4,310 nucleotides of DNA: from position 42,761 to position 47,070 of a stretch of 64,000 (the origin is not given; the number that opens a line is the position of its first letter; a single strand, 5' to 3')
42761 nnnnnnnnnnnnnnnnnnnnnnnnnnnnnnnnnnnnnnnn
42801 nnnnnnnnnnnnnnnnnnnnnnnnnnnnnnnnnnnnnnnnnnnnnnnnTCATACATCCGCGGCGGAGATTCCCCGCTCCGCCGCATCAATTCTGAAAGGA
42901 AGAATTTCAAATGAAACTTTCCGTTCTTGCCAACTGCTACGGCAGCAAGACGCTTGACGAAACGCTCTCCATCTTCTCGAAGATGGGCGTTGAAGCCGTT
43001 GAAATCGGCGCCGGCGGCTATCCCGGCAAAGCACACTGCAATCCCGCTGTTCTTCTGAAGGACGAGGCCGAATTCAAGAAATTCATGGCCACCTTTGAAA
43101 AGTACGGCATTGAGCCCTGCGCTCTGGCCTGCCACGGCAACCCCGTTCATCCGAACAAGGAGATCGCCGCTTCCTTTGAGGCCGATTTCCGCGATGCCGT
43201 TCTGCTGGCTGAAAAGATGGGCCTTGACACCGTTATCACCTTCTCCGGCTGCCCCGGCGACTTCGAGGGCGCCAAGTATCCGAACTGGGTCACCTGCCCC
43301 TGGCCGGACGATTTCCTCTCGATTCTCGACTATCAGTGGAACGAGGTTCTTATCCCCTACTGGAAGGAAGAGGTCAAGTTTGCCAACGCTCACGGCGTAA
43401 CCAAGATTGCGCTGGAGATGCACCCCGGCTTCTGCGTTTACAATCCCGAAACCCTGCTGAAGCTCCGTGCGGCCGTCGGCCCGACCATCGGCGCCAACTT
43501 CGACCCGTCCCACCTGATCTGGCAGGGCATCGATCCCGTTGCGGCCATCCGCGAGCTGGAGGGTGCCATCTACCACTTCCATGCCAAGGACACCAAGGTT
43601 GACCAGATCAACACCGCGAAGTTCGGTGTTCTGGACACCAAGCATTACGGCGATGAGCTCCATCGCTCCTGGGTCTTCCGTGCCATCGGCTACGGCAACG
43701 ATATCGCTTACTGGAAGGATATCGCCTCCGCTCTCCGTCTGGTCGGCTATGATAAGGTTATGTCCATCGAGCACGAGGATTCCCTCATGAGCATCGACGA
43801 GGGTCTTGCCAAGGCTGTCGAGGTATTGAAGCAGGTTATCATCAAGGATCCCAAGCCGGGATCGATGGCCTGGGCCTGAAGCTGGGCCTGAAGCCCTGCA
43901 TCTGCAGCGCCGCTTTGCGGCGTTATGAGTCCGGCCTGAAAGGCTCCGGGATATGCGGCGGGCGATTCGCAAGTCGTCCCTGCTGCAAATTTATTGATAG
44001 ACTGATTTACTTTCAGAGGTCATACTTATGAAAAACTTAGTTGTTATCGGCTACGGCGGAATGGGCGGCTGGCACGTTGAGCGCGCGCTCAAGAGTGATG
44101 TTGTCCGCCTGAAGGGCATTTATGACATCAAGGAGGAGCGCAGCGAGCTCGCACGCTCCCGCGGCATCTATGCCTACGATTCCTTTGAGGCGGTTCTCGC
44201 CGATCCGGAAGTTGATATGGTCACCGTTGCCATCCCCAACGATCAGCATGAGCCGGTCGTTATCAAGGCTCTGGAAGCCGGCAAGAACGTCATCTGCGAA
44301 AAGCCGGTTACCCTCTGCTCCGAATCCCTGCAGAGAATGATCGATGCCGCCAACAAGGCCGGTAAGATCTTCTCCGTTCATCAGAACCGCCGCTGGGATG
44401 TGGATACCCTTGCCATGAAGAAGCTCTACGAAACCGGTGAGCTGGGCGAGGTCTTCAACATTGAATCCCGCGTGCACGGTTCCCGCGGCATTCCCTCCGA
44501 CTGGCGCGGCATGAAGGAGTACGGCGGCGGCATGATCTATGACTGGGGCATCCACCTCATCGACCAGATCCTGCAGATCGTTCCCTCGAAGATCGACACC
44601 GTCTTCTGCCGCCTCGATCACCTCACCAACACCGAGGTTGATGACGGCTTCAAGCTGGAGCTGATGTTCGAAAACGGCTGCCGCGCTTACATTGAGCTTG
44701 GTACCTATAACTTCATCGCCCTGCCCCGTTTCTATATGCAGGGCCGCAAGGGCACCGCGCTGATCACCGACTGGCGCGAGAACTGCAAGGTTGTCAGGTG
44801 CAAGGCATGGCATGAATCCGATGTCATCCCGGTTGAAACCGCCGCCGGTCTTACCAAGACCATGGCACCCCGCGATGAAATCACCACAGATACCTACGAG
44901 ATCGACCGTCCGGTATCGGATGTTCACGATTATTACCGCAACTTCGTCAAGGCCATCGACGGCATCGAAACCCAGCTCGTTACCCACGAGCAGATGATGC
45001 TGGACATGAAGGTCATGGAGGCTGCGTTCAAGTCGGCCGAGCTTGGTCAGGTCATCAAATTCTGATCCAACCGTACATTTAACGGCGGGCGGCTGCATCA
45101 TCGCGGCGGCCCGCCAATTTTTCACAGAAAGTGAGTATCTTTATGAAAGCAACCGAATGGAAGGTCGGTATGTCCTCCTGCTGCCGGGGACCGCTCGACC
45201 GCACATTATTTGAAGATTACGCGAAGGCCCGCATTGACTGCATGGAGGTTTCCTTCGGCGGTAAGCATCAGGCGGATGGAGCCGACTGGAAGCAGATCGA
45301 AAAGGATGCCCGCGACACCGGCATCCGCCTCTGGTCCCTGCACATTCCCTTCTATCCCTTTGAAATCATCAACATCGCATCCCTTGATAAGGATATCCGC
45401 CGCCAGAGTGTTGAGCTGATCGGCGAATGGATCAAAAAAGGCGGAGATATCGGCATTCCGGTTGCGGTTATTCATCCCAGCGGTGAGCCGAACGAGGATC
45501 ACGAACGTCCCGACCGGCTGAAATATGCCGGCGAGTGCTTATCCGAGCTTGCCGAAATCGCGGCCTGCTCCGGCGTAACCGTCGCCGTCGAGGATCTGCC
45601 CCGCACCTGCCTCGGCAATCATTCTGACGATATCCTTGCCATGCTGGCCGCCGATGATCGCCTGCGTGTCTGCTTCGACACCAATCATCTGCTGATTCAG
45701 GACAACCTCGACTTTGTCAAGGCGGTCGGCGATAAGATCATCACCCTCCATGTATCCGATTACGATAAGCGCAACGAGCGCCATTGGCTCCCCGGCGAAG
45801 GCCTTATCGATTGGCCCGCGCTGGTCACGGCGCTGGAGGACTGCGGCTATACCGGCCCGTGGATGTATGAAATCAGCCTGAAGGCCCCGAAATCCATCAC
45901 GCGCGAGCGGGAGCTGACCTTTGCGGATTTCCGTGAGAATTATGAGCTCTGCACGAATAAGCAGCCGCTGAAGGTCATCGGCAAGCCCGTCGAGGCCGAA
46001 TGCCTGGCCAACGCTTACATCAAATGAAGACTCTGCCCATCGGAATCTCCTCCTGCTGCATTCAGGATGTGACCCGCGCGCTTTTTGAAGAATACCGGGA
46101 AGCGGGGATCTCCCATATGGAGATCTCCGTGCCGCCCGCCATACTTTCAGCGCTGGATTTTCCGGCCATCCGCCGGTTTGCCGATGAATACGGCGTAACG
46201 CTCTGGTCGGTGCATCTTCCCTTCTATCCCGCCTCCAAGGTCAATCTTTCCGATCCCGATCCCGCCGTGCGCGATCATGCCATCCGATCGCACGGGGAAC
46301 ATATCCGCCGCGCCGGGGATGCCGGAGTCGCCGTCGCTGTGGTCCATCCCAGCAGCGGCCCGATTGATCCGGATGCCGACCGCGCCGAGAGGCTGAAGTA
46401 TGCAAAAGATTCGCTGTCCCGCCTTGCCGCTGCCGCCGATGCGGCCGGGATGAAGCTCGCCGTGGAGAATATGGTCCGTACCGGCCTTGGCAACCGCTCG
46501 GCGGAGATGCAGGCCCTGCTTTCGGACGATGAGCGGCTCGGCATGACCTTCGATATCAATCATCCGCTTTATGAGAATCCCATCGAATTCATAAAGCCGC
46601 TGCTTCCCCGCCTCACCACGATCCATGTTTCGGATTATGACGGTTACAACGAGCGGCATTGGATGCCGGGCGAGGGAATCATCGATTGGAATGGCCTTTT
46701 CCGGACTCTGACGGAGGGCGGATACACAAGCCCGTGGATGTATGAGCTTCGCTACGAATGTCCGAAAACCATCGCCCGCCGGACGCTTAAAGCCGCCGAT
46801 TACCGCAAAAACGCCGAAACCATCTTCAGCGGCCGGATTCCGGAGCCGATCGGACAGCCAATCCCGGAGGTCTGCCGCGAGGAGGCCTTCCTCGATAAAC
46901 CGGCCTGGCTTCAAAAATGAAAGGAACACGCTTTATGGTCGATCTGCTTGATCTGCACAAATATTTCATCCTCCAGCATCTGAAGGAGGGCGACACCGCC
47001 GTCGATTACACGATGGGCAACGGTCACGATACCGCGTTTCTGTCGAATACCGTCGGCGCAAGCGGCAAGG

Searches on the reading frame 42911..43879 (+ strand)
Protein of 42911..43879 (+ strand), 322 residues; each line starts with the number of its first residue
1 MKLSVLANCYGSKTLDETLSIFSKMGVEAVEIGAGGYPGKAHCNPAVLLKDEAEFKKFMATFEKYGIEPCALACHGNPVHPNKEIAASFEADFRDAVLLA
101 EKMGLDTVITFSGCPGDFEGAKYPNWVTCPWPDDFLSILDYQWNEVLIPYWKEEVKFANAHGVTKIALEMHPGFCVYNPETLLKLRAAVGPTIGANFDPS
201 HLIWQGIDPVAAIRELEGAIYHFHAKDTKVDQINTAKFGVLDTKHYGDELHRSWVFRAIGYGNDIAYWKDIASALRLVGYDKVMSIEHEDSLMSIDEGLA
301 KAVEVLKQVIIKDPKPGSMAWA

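Call 47: search_protein_families(library=pfam, proteins=[window:42911-43879:+], max_evalue=0.001)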
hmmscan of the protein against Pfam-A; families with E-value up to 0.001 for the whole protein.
window:42911-43879:+ (322 aa): 1 family
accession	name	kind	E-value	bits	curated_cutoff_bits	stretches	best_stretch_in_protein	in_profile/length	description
PF01261.30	AP_endonuc_2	-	5.9e-28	98.7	31.1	1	23-308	5-248/249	Xylose isomerase-like TIM barrel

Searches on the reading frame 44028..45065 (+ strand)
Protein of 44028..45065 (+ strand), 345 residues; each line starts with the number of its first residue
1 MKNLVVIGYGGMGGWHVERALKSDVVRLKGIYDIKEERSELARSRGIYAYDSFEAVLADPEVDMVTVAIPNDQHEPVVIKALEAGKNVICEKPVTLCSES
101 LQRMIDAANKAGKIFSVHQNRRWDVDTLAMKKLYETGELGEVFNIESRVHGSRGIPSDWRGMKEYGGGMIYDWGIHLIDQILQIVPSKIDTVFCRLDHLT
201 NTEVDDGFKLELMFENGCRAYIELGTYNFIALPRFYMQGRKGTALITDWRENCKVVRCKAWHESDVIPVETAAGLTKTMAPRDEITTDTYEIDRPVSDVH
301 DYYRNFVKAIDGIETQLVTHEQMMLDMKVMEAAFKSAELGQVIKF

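Call 47: search_protein_families(library=pfam, proteins=[window:44028-45065:+], max_evalue=0.001)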
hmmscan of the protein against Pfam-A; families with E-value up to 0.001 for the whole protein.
window:44028-45065:+ (345 aa): 3 families
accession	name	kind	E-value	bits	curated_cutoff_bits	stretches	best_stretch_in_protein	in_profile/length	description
PF01408.29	GFO_IDH_MocA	-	2.2e-29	103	24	1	3-118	2-119/120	Oxidoreductase family, NAD-binding Rossmann fold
PF22725.1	GFO_IDH_MocA_C3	-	7.9e-24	84.5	27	1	128-244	2-123/124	GFO/IDH/MocA C-terminal domain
PF02894.22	GFO_IDH_MocA_C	-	1.5e-17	64.6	22.9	1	131-344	1-217/218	Oxidoreductase family, C-terminal alpha/beta domain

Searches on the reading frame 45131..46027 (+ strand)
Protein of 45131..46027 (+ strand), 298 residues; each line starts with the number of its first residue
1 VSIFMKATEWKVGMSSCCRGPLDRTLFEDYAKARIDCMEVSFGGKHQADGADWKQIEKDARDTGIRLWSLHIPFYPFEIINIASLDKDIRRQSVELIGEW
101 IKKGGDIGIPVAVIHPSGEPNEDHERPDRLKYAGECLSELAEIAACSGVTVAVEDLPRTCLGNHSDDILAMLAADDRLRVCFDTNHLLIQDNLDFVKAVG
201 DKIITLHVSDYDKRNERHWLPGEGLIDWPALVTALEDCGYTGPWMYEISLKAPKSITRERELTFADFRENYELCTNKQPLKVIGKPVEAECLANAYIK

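Call 47: search_protein_families(library=pfam, proteins=[window:45131-46027:+], max_evalue=0.001)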
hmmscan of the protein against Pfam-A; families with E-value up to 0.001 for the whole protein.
window:45131-46027:+ (298 aa): 1 family
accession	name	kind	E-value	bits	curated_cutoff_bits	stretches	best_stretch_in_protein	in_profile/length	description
PF01261.30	AP_endonuc_2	-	6.5e-36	124.7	31.1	1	29-250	3-231/249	Xylose isomerase-like TIM barrel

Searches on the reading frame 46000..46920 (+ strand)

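Call 47: search_protein_families(library=pfam, proteins=[window:46000-46920:+], max_evalue=0.001)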
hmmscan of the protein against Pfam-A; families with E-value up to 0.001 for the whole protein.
window:46000-46920:+ (306 aa): 1 family
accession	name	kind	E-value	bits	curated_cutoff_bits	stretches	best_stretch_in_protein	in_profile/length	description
PF01261.30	AP_endonuc_2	-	6.6e-33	114.9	31.1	1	30-257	2-234/249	Xylose isomerase-like TIM barrel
